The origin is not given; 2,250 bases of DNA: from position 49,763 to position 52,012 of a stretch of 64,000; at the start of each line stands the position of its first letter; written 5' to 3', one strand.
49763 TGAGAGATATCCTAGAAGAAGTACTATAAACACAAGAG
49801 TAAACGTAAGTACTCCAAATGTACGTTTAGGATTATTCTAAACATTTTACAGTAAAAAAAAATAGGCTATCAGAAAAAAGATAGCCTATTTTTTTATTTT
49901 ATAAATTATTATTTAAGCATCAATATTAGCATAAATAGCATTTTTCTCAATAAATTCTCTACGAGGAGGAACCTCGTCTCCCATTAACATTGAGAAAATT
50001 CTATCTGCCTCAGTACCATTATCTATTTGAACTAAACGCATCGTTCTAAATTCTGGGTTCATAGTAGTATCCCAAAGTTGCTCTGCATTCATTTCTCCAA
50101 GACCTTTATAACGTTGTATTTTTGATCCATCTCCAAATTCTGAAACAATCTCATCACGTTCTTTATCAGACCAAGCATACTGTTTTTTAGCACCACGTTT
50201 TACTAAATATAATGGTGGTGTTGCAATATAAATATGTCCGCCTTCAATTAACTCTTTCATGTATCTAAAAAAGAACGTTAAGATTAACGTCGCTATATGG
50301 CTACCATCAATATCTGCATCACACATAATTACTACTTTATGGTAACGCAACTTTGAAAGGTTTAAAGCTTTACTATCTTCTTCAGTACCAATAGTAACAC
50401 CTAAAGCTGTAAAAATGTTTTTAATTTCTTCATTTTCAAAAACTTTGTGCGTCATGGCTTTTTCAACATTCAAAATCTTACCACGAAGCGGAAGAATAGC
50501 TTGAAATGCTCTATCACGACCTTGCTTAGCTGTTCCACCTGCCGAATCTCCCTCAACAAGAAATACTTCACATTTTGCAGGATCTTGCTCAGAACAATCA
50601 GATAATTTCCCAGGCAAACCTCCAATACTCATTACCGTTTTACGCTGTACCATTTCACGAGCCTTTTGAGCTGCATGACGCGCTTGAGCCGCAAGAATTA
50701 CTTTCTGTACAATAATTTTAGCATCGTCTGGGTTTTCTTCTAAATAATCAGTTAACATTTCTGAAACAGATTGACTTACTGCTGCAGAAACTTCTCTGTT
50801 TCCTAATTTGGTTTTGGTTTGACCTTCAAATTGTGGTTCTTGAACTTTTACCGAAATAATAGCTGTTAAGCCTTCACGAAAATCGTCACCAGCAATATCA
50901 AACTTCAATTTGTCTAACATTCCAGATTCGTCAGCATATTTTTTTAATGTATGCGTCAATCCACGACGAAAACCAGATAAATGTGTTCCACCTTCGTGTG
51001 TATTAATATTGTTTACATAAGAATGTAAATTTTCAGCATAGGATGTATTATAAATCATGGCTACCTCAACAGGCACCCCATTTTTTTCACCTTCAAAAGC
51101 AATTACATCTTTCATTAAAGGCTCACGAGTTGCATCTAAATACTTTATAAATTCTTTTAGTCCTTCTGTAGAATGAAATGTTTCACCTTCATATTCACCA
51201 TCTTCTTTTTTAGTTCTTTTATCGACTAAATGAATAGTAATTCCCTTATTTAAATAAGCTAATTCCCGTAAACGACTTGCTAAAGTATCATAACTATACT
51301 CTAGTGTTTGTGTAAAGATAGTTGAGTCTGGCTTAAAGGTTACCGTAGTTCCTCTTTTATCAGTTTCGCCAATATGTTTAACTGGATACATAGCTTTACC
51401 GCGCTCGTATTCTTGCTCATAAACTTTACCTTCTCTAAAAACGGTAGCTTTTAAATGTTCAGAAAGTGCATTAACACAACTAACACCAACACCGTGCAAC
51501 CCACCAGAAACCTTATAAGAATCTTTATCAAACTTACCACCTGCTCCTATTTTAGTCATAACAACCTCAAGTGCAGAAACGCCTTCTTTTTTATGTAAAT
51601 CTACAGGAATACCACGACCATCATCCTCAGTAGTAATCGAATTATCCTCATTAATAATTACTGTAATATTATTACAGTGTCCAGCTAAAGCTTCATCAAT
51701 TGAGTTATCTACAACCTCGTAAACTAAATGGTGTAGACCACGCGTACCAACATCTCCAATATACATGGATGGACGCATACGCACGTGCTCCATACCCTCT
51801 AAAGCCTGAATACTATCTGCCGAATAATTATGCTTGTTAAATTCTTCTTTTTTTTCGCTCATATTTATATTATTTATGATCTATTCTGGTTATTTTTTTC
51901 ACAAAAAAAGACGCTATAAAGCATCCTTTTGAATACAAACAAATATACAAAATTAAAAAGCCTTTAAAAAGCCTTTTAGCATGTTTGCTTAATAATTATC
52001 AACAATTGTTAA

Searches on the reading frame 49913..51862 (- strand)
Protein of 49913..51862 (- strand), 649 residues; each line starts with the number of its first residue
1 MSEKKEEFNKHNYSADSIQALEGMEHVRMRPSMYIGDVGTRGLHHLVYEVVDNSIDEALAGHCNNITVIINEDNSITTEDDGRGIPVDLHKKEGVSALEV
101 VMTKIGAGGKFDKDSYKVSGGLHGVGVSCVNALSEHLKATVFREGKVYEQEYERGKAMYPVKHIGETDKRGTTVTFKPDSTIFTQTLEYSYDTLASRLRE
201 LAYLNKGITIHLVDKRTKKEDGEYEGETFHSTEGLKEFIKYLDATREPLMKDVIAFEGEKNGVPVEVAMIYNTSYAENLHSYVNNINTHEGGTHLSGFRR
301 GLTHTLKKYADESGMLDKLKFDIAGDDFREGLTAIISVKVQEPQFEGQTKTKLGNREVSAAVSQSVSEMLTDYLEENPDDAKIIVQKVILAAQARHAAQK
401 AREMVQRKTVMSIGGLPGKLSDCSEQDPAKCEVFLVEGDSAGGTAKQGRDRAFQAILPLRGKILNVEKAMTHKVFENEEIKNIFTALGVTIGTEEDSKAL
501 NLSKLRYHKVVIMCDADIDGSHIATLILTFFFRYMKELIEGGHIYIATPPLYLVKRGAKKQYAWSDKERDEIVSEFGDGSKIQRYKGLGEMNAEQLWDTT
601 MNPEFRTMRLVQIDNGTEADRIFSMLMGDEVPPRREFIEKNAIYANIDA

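Call 5: search_protein_families(library=pfam, proteins=[window:49913-51862:-], max_evalue=0.01)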
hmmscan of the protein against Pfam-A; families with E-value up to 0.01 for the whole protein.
window:49913-51862:- (649 aa): 6 families
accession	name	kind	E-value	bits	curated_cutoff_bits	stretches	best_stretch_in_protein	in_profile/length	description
PF00204.31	DNA_gyraseB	-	2.1e-60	203.6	27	1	234-403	1-172/173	DNA gyrase B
PF00986.26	DNA_gyraseB_C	-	1.2e-28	99.5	29.8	1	580-639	4-63/63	DNA gyrase B subunit, carboxyl terminus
PF01751.28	Toprim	-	2.6e-19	69.6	23.1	1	432-547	1-94/96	Toprim domain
PF02518.31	HATPase_c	-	1.1e-17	64.9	26.4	1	41-180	4-109/111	Histidine kinase-, DNA gyrase B-, and HSP90-like ATPase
PF13662.12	Toprim_4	-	0.0034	18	25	0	466-527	6-70/85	Toprim domain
PF13589.12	HATPase_c_3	-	0.0054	17.2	25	0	46-87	6-47/137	Histidine kinase-, DNA gyrase B-, and HSP90-like ATPase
